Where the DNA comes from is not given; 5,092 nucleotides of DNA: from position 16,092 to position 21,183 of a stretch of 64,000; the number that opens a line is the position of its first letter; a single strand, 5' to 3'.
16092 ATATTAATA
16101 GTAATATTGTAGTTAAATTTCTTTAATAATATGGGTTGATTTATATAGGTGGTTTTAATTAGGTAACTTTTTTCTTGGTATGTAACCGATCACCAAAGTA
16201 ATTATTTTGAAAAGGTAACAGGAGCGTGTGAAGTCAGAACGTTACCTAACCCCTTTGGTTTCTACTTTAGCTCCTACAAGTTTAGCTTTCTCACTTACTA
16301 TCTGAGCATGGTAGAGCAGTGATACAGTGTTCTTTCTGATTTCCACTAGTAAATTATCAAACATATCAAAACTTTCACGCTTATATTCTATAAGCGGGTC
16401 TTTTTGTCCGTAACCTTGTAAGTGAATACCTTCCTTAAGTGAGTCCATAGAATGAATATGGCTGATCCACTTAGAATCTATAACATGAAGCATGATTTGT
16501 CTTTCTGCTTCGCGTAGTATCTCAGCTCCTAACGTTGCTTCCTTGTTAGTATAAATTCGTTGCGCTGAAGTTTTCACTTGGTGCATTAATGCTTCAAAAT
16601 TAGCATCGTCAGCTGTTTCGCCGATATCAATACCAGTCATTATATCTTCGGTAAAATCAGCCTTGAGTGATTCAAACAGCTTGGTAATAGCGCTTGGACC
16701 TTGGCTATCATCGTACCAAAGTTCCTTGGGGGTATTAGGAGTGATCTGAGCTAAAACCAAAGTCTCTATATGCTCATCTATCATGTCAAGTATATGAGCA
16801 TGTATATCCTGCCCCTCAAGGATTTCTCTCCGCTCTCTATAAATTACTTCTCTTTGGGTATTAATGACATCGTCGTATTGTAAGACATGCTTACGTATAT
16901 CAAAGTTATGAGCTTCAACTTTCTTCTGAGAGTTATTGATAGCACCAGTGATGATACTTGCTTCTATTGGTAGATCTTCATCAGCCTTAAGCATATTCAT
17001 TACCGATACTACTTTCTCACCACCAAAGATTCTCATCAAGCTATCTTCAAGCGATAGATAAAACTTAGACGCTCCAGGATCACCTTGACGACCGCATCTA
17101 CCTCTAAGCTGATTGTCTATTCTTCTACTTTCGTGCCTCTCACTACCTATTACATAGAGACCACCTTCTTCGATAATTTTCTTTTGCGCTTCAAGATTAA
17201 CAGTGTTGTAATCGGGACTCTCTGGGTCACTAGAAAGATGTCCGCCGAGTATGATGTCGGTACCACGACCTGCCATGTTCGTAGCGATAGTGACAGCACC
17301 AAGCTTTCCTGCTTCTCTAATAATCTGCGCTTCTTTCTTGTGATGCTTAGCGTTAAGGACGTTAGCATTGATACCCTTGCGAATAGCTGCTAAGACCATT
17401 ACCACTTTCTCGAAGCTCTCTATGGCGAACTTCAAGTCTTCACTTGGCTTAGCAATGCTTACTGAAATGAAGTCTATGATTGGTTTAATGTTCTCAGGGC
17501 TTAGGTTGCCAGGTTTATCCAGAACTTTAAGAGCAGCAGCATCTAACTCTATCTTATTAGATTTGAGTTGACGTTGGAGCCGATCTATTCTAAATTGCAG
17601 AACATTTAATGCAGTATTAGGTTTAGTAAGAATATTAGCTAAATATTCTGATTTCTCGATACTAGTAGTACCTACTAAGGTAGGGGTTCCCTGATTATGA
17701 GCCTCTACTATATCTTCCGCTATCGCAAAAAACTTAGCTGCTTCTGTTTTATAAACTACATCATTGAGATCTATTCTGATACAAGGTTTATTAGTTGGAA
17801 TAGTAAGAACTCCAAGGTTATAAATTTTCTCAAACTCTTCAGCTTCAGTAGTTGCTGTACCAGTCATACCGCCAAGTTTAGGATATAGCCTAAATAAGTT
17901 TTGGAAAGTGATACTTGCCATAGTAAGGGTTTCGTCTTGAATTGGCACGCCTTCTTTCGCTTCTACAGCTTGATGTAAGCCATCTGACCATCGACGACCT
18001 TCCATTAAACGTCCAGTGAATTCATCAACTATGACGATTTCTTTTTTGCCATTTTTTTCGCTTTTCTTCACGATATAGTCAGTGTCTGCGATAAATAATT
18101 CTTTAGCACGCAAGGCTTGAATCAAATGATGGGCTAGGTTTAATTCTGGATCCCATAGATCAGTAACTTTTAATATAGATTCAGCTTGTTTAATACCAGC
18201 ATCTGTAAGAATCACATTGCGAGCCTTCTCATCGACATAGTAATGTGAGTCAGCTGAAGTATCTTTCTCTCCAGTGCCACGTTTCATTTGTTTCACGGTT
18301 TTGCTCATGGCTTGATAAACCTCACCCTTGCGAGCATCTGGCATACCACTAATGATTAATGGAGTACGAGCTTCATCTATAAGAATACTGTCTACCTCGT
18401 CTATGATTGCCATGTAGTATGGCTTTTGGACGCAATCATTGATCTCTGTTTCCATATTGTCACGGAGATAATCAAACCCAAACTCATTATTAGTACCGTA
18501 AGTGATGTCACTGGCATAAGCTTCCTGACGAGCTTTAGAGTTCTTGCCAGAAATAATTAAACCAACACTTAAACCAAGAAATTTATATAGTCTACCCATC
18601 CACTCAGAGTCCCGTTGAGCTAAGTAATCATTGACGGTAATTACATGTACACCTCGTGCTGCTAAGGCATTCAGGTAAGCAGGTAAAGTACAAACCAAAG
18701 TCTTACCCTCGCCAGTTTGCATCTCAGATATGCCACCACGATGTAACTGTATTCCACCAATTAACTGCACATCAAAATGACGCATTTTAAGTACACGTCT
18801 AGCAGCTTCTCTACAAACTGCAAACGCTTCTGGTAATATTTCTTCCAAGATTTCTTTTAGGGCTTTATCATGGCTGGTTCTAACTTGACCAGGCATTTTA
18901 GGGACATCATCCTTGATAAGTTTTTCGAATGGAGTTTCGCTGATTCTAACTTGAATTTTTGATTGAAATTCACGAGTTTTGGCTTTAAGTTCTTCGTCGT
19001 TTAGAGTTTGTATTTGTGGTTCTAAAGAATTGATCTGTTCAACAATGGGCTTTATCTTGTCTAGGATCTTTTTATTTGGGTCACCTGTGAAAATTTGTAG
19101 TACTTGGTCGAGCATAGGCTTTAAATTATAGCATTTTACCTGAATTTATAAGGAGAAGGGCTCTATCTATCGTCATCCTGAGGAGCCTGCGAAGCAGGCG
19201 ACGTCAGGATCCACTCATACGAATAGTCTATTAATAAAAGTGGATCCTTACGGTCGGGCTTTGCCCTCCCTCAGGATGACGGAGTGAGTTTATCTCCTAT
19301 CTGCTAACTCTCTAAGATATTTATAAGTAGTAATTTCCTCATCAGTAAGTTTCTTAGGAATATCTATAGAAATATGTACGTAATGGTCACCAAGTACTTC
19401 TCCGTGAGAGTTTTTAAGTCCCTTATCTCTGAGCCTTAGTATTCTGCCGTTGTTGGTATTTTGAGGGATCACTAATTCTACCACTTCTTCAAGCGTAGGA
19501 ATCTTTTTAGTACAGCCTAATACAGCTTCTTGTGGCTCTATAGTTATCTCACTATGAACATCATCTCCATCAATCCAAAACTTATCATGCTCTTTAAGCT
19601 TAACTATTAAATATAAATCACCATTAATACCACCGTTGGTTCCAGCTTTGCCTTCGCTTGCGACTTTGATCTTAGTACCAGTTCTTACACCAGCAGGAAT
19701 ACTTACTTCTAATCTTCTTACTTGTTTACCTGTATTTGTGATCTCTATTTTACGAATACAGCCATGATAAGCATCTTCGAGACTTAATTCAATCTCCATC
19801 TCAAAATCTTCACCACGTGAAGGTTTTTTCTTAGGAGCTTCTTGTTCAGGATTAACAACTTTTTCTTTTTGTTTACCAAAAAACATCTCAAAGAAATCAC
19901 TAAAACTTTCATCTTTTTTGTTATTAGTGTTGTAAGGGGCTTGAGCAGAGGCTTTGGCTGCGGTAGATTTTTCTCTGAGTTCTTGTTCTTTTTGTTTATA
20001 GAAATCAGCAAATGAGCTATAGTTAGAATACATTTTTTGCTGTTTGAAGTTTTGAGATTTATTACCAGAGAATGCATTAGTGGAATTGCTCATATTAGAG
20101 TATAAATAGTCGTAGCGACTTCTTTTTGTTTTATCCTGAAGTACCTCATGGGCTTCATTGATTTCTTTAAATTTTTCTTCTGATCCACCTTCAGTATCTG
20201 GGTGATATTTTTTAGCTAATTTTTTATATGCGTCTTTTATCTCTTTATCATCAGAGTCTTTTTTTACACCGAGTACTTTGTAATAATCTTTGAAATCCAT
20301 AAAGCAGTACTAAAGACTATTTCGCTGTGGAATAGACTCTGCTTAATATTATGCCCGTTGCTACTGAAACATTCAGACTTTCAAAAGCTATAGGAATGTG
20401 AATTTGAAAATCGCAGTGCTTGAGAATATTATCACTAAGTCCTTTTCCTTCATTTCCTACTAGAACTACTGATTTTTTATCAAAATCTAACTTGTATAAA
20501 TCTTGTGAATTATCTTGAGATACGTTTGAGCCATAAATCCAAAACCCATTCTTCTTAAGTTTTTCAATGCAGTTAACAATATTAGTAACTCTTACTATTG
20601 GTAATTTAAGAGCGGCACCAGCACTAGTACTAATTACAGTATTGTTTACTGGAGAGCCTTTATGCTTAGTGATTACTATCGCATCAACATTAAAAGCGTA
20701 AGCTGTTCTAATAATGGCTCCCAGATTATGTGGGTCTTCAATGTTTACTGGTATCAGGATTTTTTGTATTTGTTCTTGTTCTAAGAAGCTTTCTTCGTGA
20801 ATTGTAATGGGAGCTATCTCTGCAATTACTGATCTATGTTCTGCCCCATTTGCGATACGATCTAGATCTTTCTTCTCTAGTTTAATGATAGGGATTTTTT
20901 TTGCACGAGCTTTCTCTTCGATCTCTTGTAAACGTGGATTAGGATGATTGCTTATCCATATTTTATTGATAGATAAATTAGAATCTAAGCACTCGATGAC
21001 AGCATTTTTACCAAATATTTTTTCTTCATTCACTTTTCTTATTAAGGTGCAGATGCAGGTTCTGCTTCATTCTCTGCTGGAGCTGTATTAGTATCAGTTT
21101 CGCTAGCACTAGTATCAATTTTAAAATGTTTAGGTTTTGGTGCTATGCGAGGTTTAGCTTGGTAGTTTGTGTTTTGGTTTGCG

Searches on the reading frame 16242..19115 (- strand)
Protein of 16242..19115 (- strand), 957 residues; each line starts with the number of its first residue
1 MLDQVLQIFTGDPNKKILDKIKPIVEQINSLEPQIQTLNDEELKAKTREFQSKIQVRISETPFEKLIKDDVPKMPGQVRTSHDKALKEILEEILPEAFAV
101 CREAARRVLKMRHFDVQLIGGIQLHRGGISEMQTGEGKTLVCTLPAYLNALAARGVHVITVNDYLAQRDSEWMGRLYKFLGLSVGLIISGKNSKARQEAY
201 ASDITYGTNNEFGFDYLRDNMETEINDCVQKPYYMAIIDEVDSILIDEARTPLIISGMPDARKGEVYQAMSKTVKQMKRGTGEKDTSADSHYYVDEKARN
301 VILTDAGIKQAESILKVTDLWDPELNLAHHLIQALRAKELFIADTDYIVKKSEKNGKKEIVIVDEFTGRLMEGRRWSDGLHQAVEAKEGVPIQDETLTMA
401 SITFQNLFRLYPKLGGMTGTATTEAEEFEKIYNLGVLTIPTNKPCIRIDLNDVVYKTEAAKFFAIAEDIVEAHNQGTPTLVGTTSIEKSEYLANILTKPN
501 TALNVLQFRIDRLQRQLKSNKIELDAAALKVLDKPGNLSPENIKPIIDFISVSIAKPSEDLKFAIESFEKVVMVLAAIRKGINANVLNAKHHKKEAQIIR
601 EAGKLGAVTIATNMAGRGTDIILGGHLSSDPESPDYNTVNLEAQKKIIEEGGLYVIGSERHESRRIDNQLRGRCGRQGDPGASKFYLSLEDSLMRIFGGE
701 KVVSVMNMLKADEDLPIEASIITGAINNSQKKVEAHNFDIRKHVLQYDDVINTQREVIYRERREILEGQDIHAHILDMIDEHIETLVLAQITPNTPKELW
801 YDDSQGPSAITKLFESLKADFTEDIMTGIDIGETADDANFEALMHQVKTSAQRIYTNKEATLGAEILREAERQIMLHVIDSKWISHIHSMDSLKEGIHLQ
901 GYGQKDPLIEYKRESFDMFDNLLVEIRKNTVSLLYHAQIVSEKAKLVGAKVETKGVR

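Call 49: search_protein_families(library=pfam, proteins=[window:16242-19115:-], max_evalue=0.001)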
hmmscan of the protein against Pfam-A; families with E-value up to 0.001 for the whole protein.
window:16242-19115:- (957 aa): 5 families
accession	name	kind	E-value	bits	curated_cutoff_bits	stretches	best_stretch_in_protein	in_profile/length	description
PF07517.20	SecA_DEAD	-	1.3e-122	409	24.6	1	9-429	4-290/290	SecA DEAD-like domain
PF21090.3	P-loop_SecA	-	3.7e-75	252.5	27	2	564-714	42-205/205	SecA P-loop domain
PF07516.18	SecA_SW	-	8.6e-65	219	26.7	1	716-938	1-200/200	SecA Wing and Scaffold domain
PF01043.26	SecA_PP_bind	-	8.2e-36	123.4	23.5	1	265-385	4-110/110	SecA preprotein cross-linking domain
PF00270.35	DEAD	-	4.2e-06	27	26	1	130-247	19-132/167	DEAD/DEAH box helicase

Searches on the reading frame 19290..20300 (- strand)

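Call 50: search_protein_families(library=pfam, proteins=[window:19290-20300:-], max_evalue=0.001)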
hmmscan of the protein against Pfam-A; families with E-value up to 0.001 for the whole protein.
window:19290-20300:- (336 aa): 2 families
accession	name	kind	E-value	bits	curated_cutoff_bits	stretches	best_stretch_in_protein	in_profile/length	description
PF01556.23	DnaJ_C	-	4.8e-44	150.5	26.6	1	167-315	2-152/152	DnaJ C terminal domain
PF00226.36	DnaJ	-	1e-23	83.6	27.8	1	5-64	1-63/63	DnaJ domain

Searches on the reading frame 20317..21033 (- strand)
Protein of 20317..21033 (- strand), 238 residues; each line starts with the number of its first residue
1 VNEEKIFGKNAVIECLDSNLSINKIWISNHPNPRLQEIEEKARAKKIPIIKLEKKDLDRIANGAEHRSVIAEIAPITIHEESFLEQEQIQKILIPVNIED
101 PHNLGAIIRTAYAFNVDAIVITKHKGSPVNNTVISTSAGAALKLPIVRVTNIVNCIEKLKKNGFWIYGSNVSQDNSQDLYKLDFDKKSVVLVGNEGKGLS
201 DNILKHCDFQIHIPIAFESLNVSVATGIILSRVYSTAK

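Call 50: search_protein_families(library=pfam, proteins=[window:20317-21033:-], max_evalue=0.001)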
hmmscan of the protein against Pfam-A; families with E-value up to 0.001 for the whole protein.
window:20317-21033:- (238 aa): 2 families
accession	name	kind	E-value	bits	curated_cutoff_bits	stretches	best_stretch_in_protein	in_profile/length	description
PF00588.24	SpoU_methylase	-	1.7e-42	145.4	29.7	1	92-230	3-141/142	SpoU rRNA Methylase family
PF08032.17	SpoU_sub_bind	-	4.7e-17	62.5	22.8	1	6-75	2-72/76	RNA 2'-O ribose methyltransferase substrate binding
